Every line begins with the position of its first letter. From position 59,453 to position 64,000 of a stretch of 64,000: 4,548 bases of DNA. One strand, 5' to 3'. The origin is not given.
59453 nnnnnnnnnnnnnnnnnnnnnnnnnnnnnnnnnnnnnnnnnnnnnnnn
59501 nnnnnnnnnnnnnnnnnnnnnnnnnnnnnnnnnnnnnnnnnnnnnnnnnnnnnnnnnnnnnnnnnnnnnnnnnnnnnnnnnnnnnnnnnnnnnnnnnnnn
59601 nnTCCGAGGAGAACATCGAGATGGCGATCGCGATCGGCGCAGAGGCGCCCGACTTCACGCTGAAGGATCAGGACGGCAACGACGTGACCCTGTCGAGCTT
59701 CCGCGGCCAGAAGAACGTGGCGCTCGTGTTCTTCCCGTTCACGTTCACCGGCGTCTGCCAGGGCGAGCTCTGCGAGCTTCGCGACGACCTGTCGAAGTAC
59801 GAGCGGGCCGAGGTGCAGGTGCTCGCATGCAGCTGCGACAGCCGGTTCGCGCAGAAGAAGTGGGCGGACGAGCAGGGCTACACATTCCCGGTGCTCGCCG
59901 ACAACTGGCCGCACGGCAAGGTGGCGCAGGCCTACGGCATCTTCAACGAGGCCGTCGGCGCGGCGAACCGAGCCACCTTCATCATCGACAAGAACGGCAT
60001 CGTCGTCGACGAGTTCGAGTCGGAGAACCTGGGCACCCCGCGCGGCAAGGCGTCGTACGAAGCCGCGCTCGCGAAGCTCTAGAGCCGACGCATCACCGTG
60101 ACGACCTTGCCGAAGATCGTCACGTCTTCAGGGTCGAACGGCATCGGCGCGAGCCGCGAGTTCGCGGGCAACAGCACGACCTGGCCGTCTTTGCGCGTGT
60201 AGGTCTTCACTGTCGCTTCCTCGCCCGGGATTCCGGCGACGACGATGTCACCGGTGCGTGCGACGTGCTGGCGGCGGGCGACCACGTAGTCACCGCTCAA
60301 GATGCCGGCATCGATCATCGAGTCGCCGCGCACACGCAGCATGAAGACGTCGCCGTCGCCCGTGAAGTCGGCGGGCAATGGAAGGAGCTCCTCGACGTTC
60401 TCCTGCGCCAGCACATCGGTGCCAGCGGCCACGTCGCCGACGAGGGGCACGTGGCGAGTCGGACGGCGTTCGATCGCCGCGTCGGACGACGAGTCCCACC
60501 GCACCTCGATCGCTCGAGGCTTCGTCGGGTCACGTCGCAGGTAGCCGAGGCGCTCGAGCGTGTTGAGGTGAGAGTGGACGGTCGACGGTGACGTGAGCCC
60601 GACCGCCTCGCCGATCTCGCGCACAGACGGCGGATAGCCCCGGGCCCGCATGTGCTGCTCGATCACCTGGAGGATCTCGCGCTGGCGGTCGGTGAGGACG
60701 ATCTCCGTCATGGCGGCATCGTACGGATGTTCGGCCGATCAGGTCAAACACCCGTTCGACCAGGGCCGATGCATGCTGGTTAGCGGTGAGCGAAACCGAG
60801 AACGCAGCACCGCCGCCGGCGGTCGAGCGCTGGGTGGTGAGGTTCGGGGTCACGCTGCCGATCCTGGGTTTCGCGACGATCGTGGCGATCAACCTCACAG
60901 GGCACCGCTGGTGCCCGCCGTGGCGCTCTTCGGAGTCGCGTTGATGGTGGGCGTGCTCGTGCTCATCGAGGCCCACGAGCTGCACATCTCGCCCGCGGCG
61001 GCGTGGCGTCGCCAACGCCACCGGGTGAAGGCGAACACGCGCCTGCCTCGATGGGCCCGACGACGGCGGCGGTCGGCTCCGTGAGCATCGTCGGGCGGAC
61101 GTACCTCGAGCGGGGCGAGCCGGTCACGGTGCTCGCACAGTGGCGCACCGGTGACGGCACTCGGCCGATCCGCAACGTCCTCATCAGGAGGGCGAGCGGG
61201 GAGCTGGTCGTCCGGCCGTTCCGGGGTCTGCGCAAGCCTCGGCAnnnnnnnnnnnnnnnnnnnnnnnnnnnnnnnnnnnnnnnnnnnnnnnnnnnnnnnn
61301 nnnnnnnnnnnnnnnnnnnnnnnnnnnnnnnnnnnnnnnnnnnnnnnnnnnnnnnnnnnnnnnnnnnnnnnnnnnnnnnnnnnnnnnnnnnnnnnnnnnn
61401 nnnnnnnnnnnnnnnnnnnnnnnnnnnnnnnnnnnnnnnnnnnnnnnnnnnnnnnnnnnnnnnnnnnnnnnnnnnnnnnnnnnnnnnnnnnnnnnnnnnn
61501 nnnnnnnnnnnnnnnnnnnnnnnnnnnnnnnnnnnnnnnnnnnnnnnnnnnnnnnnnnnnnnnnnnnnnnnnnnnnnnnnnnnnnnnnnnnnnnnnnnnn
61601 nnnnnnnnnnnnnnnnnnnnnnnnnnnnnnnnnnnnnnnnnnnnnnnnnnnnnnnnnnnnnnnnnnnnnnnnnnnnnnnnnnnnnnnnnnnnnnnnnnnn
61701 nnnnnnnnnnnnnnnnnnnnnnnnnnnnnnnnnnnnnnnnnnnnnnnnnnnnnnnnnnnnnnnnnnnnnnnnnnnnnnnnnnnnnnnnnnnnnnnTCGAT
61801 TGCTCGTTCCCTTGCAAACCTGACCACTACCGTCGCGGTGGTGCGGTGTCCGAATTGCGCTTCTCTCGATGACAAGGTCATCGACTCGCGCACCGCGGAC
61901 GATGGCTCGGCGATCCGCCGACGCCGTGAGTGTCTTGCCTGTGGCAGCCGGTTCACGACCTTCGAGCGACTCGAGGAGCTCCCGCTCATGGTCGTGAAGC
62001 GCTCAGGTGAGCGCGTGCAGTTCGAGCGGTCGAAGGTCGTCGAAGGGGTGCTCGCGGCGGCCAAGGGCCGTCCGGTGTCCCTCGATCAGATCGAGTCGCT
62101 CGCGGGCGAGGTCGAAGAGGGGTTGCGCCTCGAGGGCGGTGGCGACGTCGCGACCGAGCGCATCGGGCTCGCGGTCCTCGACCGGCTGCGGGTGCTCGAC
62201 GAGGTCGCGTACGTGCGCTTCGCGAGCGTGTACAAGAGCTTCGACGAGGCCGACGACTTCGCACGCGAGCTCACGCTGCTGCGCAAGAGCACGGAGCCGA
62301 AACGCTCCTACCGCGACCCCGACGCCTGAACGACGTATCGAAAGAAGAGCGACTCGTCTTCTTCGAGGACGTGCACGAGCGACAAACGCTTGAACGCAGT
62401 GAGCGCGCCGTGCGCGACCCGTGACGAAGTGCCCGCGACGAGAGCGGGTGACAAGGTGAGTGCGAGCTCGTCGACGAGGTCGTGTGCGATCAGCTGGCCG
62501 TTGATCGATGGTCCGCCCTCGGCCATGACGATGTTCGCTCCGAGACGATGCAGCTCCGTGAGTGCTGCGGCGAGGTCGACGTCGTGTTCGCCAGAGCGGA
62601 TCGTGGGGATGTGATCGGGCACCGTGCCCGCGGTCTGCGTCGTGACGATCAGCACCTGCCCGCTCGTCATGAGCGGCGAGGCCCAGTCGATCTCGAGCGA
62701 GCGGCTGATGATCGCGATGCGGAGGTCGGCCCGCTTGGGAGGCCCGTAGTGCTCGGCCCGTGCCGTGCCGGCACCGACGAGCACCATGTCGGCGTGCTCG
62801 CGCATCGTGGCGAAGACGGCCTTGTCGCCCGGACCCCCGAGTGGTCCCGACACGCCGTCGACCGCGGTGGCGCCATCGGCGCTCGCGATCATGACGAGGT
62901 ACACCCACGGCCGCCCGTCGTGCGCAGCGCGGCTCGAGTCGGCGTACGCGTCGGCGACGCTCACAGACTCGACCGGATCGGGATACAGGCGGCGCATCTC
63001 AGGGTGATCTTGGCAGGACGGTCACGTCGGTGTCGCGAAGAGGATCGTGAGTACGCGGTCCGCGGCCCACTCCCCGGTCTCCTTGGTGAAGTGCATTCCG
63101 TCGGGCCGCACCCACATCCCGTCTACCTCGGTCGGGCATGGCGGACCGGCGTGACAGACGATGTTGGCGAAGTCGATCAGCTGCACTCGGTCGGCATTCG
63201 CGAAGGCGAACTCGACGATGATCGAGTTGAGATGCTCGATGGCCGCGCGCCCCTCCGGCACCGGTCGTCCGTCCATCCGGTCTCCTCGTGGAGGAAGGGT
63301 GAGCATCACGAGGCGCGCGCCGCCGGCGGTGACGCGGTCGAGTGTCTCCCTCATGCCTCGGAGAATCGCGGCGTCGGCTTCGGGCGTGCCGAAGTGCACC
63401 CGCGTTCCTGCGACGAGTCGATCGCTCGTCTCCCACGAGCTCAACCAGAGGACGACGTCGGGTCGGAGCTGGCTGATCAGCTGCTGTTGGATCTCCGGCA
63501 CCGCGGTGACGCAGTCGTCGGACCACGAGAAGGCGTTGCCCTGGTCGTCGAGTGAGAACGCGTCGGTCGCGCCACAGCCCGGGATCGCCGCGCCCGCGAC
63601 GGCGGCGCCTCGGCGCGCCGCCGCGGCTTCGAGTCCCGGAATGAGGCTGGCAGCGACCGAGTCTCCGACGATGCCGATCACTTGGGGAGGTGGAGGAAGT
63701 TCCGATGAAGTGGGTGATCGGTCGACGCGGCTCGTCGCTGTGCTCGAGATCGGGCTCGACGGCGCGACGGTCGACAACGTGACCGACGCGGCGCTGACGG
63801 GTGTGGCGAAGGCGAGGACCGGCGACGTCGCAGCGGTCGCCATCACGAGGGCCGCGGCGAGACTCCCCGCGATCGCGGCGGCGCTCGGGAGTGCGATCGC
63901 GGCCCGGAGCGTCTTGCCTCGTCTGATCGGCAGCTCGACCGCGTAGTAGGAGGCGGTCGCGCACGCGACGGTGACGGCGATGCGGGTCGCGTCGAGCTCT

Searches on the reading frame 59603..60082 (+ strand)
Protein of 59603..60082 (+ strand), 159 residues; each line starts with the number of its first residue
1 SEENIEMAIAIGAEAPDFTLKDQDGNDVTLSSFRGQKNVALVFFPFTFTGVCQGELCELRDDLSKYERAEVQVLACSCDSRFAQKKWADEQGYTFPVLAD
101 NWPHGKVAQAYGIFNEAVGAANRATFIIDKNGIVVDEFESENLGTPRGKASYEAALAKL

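Call 25: search_protein_families(library=pfam, proteins=[window:59603-60082:+], max_evalue=0.001)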
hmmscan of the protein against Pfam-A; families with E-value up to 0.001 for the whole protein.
window:59603-60082:+ (159 aa): 3 families
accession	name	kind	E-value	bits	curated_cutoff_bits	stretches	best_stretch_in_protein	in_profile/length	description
PF00578.27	AhpC-TSA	-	1.4e-39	135.3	26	1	11-135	1-122/124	AhpC/TSA family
PF08534.16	Redoxin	-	1.3e-25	90.4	26.6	1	12-155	3-147/148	Redoxin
PF02630.20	SCO1-SenC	-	0.00047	20.6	22.8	1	16-79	2-66/134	SCO1/SenC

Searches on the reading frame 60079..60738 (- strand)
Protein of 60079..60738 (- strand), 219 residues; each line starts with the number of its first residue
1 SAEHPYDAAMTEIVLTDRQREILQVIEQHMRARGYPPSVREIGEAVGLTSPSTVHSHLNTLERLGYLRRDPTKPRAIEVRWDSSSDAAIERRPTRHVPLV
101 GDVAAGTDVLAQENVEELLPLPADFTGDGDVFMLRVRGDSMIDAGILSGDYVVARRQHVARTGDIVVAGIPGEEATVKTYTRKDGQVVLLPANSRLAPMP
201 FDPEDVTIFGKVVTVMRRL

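Call 25: search_protein_families(library=pfam, proteins=[window:60079-60738:-], max_evalue=0.001)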
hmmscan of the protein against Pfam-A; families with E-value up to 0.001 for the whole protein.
window:60079-60738:- (219 aa): 6 families
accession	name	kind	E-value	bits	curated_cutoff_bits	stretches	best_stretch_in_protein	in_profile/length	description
PF00717.28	Peptidase_S24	-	2.7e-29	101.7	23.3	1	98-213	1-116/116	Peptidase S24-like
PF01726.22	LexA_DNA_bind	-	3.8e-27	94.3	23.7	1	15-76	4-65/65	LexA DNA binding domain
PF09339.16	HTH_IclR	-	4.6e-08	33.1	22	1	21-71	7-52/52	IclR helix-turn-helix domain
PF12802.13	MarR_2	-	0.00012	22.6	27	1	33-71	18-56/61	MarR family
PF25212.1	HVO_A0114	-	0.00013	22.1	27.6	1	12-82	17-82/84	HVO_A0114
PF13412.12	HTH_24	-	0.00018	21.4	21.9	1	19-68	5-48/48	Winged helix-turn-helix DNA-binding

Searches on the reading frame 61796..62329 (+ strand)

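Call 25: search_protein_families(library=pfam, proteins=[window:61796-62329:+], max_evalue=0.001)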
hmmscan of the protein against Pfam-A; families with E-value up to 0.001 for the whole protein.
window:61796-62329:+ (177 aa): 3 families
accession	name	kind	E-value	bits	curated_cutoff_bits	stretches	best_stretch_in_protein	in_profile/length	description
PF22811.2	Zn_ribbon_NrdR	-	2.1e-20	72.8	27.2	1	17-57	2-42/42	Transcriptional repressor NrdR-like, N-terminal domain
PF03477.21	ATP-cone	-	1.4e-16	61.2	25.8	1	65-150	2-86/88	ATP cone domain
PF19901.4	DUF6374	-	0.00078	19.4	25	0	87-111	24-48/59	Family of unknown function (DUF6374)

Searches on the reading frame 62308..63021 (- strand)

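Call 25: search_protein_families(library=pfam, proteins=[window:62308-63021:-], max_evalue=0.001)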
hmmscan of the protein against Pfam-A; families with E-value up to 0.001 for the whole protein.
window:62308-63021:- (237 aa): 1 family
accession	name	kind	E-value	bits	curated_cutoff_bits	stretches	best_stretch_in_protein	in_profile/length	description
PF01872.23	RibD_C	-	4.1e-27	95.7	24.1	1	38-219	1-189/197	RibD C-terminal domain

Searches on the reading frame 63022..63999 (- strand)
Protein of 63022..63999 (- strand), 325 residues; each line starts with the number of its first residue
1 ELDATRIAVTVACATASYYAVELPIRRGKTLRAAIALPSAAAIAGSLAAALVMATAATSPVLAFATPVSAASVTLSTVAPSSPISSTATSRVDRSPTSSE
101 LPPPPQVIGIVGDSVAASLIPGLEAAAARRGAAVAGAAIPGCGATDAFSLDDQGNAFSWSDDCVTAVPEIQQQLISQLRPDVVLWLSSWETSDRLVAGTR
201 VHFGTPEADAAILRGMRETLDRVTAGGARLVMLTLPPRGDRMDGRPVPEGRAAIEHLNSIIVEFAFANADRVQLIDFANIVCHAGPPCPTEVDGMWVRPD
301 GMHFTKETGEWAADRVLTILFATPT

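Call 25: search_protein_families(library=pfam, proteins=[window:63022-63999:-], max_evalue=0.001)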
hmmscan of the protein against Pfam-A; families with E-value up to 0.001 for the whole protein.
window:63022-63999:- (325 aa): 2 families
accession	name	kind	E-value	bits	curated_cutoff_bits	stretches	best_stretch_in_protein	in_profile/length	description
PF19040.6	SGNH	-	1.4e-17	64.6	27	1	103-315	22-245/248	SGNH domain (fused to AT3 domains)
PF04311.20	DUF459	-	0.00025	20.9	27.2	0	196-317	77-195/197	Protein of unknown function (DUF459)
